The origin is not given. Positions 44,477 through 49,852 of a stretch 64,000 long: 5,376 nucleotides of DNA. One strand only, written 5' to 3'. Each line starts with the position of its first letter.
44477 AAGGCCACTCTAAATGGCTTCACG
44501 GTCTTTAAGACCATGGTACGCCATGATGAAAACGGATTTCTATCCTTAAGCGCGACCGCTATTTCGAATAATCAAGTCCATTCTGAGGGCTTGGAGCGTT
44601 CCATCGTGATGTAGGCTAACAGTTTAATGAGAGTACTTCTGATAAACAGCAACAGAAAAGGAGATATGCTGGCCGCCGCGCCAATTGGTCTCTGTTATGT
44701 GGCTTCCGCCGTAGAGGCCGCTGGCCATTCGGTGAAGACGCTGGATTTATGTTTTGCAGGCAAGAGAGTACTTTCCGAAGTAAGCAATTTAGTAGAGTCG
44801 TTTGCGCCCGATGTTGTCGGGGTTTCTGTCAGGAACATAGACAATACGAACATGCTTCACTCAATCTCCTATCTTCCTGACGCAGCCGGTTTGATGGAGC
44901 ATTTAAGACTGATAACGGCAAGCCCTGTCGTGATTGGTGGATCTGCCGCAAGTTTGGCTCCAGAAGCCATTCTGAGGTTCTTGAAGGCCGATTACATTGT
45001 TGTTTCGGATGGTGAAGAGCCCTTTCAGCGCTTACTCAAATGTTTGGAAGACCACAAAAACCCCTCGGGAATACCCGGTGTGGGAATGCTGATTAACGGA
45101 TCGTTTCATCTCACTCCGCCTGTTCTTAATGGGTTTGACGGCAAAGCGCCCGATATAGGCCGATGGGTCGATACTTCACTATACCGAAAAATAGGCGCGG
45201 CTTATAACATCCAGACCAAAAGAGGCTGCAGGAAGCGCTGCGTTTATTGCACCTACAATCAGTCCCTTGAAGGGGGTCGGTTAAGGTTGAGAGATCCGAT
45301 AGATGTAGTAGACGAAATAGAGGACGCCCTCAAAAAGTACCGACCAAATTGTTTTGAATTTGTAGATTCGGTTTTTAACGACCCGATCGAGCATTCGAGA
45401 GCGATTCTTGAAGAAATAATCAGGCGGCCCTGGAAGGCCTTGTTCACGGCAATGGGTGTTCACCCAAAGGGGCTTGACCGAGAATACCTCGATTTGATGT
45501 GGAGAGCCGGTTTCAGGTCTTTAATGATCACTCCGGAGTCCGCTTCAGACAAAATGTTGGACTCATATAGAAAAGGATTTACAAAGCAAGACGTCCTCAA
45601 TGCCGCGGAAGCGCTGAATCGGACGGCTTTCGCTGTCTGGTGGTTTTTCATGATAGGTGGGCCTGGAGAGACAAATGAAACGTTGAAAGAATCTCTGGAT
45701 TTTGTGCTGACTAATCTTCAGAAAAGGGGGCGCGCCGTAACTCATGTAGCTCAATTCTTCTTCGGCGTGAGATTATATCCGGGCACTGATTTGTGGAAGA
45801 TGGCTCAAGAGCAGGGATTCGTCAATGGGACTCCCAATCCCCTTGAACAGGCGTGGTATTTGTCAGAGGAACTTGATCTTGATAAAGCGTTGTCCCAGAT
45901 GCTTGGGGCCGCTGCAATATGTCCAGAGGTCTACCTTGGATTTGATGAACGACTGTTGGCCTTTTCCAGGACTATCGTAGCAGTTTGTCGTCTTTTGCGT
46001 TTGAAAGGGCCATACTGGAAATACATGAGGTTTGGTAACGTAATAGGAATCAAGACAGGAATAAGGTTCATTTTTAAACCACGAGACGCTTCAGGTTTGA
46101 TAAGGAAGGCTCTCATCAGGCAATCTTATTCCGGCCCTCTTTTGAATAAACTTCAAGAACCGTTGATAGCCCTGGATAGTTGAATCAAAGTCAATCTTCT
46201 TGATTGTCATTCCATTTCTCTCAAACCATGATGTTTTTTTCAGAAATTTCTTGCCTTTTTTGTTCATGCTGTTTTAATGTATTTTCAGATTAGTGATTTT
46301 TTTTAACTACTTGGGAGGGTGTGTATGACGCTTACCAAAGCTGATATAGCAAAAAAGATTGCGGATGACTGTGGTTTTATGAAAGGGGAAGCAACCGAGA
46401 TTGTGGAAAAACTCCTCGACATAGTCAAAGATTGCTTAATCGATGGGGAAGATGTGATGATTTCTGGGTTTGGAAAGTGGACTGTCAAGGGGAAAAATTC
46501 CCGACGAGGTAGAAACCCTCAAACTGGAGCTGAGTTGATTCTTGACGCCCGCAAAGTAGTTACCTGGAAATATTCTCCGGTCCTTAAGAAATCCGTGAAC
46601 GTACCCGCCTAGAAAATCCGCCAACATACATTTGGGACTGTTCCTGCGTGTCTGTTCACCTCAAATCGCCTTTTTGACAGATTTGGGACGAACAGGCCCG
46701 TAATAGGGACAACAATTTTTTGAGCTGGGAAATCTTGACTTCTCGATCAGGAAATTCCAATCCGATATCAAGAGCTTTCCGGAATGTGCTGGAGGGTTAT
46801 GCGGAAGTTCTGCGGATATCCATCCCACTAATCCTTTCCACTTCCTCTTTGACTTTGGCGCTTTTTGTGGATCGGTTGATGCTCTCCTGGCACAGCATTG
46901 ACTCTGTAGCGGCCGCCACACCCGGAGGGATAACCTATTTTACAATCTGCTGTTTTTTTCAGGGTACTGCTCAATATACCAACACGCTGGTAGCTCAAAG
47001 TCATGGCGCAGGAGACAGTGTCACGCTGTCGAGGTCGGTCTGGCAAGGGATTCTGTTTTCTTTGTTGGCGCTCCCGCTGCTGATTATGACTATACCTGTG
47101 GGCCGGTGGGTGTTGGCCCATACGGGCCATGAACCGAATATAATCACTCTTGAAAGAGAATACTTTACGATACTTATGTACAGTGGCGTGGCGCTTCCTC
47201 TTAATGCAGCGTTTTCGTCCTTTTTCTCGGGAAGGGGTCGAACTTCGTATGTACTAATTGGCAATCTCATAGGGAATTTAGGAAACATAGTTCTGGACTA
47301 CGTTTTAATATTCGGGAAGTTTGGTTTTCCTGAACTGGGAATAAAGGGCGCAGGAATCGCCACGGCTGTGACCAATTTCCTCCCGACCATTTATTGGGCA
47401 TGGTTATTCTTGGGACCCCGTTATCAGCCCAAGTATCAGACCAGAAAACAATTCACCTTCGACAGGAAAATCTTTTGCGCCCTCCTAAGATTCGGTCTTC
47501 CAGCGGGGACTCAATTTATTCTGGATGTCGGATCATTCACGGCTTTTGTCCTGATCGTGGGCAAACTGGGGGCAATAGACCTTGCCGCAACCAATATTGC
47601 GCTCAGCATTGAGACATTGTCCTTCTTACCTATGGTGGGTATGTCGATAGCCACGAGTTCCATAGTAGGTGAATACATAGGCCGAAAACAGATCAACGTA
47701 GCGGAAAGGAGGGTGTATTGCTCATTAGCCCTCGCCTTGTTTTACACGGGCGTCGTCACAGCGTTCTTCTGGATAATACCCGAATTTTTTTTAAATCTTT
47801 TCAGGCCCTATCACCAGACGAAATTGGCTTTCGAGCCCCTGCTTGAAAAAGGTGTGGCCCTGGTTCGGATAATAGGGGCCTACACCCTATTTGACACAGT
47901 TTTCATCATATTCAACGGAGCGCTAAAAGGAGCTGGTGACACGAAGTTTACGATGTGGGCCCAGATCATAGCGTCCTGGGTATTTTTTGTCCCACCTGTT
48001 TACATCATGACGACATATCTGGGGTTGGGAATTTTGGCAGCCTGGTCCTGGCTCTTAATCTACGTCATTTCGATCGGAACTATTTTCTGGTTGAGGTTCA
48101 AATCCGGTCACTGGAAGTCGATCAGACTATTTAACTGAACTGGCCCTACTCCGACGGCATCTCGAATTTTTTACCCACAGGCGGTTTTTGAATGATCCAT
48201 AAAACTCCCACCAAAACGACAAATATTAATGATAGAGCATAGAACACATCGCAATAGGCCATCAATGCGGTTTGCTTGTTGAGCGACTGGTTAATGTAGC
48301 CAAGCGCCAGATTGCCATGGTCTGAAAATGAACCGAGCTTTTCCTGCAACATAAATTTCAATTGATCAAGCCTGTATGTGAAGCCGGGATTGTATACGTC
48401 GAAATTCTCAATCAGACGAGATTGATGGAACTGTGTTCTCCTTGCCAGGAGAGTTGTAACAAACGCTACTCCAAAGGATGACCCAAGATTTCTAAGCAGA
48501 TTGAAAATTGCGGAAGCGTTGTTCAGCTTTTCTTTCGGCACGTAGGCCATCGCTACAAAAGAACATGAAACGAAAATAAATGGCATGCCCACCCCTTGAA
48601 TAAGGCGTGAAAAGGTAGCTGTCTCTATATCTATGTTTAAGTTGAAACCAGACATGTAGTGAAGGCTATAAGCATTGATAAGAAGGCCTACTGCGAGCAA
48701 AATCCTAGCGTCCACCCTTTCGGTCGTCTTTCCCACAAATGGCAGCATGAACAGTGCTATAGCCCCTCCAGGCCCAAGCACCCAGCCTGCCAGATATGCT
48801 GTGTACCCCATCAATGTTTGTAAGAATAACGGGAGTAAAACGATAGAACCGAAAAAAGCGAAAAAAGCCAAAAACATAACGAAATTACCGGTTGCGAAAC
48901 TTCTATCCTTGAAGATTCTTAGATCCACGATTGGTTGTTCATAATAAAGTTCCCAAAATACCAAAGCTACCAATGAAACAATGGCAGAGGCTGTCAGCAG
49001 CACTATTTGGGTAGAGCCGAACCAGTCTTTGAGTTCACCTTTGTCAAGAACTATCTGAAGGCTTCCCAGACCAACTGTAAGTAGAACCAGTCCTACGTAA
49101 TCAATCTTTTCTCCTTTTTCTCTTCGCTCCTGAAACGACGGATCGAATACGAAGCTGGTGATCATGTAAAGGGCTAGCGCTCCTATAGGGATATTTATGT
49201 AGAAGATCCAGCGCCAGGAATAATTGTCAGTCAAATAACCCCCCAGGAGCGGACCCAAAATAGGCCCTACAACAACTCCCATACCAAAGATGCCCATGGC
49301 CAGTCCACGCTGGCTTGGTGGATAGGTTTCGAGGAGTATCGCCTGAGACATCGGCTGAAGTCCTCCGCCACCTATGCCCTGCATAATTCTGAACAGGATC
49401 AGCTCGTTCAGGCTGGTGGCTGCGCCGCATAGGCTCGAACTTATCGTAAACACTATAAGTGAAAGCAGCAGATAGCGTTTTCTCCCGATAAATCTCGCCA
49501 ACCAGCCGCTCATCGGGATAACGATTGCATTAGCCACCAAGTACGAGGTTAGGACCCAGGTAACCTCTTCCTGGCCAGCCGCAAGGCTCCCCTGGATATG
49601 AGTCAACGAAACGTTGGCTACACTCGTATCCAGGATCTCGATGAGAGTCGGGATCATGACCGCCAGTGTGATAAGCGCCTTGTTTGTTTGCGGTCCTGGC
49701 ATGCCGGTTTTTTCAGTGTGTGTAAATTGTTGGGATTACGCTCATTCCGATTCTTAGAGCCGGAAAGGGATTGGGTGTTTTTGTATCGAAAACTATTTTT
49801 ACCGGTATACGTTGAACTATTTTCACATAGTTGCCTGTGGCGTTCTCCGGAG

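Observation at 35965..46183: Operon of a self-contained ER-KS-AT-ACP-KR-DH megasynthase, a PPTase and a B12-radical-SAM enzyme: candidate pathway for an undescribed lipid or polyketide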

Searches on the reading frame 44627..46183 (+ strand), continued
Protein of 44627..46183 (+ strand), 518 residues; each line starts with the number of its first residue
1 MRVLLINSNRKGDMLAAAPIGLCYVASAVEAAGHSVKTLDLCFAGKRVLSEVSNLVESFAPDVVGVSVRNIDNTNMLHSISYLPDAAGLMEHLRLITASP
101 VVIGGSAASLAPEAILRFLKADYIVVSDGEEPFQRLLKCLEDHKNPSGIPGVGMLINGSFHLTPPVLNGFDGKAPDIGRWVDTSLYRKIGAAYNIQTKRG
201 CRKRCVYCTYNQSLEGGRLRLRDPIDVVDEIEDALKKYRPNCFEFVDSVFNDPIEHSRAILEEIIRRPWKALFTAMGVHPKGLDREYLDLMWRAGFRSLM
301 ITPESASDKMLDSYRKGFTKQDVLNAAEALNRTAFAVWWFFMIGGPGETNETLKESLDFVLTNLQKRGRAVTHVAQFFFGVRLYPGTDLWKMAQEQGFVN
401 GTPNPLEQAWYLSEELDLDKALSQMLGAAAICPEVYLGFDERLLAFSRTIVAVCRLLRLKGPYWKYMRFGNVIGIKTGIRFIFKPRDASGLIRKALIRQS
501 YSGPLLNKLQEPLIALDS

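Call 72: find_encoding_contigs(protein=P0080, flank=10000, max_places=2)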
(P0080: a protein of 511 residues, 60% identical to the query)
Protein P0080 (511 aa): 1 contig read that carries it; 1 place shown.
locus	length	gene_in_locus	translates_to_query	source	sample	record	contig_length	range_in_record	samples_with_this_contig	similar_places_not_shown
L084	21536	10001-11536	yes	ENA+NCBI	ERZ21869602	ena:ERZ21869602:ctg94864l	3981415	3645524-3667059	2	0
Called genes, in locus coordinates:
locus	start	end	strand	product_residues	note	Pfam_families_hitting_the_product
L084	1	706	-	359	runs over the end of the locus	PF01370:Epimerase, PF04321:RmlD_sub_bind (weak), PF07993:NAD_binding_4, PF16363:GDP_Man_Dehyd (weak)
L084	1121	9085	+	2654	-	PF03060:NMO, PF00109:ketoacyl-synt, PF02801:Ketoacyl-synt_C, PF00698:Acyl_transf_1, PF00106:adh_short, PF08659:KR, PF13561:adh_short_C2, PF14765:PS-DH, +1 more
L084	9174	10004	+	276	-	PF01648:ACPS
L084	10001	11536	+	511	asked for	PF02310:B12-binding, PF04055:Radical_SAM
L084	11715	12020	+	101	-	PF00216:Bac_DNA_binding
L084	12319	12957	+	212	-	-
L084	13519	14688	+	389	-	PF00438:S-AdoMet_synt_N, PF02772:S-AdoMet_synt_M, PF02773:S-AdoMet_synt_C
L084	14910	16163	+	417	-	PF05221:AdoHcyase, PF02826:2-Hacid_dh_C (weak), PF00670:AdoHcyase_NAD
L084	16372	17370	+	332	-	PF00072:Response_reg, PF00990:GGDEF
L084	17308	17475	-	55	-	-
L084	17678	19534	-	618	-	PF01609:DDE_Tnp_1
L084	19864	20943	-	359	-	PF13224:DUF4032 (weak), PF13191:AAA_16 (faint), PF00004:AAA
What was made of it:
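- An independent gene caller gives the same map (call 72).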

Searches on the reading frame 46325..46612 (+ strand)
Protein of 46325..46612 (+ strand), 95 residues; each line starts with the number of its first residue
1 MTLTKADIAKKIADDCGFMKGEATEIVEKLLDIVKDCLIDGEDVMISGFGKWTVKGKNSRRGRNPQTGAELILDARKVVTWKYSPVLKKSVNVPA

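Call 56: search_protein_families(library=ncbifam, proteins=[window:46325-46612:+], max_evalue=0.00001)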
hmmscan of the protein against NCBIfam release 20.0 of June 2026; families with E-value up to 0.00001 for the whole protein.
window:46325-46612:+ (95 aa): 6 families
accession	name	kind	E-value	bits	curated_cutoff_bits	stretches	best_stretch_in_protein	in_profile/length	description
NF001401.0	PRK00285.1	equivalog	3e-29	101.2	111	1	1-92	4-95/103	integration host factor subunit alpha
TIGR00987.1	himA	equivalog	1.4e-23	83.1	120.25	1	2-92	1-91/96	integration host factor subunit alpha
NF007945.0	PRK10664.1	equivalog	8.6e-16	58.3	157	1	4-92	2-90/90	nucleoid-associated protein HU-beta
NF001222.0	PRK00199.1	equivalog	6.9e-14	51.8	115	1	4-92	2-91/95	integration host factor subunit beta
TIGR00988.1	hip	equivalog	5.8e-13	49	119.95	1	4-93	2-92/94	integration host factor subunit beta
NF008023.0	PRK10753.1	equivalog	2e-11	44.1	162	1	5-91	3-89/90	nucleoid-associated protein HU-alpha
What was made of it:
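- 46325..46612 (+): IHF-alpha/HU-like DNA-binding protein. It is a conserved downstream neighbour, and its membership in the pathway is doubtful. NCBIfam IHF-alpha scores 101 bits against a cut-off of 111 (call 56).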

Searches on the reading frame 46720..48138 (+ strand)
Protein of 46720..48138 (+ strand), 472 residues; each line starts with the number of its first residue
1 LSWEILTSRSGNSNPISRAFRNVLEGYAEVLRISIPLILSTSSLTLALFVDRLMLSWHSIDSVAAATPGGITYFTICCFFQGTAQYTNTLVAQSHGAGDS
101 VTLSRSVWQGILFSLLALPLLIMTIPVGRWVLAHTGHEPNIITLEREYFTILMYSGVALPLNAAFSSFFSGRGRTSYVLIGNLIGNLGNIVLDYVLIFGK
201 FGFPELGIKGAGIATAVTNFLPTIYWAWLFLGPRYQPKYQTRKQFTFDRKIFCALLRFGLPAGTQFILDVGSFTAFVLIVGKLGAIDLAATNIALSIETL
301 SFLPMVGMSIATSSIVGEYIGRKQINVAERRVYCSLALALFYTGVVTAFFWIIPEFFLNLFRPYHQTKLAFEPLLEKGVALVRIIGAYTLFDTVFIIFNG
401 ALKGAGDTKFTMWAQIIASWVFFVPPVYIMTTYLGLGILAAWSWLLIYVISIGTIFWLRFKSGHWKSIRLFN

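Call 8: search_protein_families(library=pfam, proteins=[window:46720-48138:+], max_evalue=0.001)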
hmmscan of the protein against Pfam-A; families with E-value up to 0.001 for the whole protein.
window:46720-48138:+ (472 aa): 1 family
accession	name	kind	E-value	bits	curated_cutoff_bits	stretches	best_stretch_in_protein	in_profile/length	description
PF01554.23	MatE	-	3.5e-44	150.8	24.9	2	261-429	1-161/161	MatE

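Call 56: search_protein_families(library=ncbifam, proteins=[window:46720-48138:+], max_evalue=0.00001)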
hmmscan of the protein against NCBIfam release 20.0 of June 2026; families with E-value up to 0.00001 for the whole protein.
window:46720-48138:+ (472 aa): 9 families
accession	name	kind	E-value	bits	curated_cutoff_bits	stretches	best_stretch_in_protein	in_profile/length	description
TIGR00797.1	matE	subfamily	2.1e-69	234.4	147.4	1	36-442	1-396/396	MATE family efflux transporter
NF001214.0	PRK00187.1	equivalog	9e-53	179.9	449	1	29-448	11-429/464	NorM family multidrug efflux MATE transporter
NF007562.1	PRK10189.1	equivalog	3.3e-27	95.4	465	1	27-465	26-462/470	EmmdR/YeeO family multidrug/toxin efflux MATE transporter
NF041801.1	MATE_SolL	equivalog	8.8e-26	90.7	780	1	30-471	22-457/458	solanimycin export family MATE transporter SolL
NF052396.1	MATE_WgkD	equivalog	2.1e-20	73.1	510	1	29-420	4-384/428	tryglysin-associated MATE efflux transporter WgkD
NF000263.1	MATE_multi_NorM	equivalog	4.2e-19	69.3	950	1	32-448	22-433/459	multidrug efflux MATE transporter NorM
NF041358.1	GntT_guanitoxin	equivalog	1.1e-15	57.6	525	1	31-439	16-415/438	guanitoxin biosynthesis MATE family efflux transporter GntT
NF007130.1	PRK09575.1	equivalog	1.3e-09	37.9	445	1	98-438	81-408/435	MATE family efflux transporter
NF007690.0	PRK10367.1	equivalog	1.1e-06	27.8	409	1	30-225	11-204/441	MATE family efflux transporter DinF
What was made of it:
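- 46720..48138 (+): MATE-family efflux transporter. It is a conserved downstream neighbour and a possible exporter; its membership is uncertain. Pfam MatE; TIGR00797 scores 234 bits (calls 8, 56).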

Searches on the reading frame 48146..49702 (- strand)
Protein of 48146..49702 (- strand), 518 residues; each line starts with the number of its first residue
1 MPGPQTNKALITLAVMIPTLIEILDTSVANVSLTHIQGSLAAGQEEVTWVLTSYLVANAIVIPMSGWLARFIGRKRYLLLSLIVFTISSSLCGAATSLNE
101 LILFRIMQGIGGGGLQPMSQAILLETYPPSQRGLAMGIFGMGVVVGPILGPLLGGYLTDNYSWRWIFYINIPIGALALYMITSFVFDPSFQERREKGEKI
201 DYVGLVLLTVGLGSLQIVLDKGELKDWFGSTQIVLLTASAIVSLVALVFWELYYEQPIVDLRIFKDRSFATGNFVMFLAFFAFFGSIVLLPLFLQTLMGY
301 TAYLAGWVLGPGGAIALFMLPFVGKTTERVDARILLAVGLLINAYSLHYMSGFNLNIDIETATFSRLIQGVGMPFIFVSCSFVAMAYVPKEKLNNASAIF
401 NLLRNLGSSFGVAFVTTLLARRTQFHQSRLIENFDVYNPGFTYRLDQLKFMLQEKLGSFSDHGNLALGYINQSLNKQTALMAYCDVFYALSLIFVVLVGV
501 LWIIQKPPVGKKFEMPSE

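Call 8: search_protein_families(library=pfam, proteins=[window:48146-49702:-], max_evalue=0.001)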
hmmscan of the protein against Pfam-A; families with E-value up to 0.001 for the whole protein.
window:48146-49702:- (518 aa): 3 families
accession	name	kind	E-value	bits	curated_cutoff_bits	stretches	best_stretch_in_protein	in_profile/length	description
PF07690.21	MFS_1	-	6e-60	203.4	33.4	1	19-411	5-346/347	Major Facilitator Superfamily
PF06609.19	TRI12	-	2.8e-17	62.9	23.2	1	44-289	76-327/599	Fungal trichothecene efflux pump (TRI12)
PF00083.30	Sugar_tr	-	1.2e-15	57.8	22.3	1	33-181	34-188/452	Sugar (and other) transporter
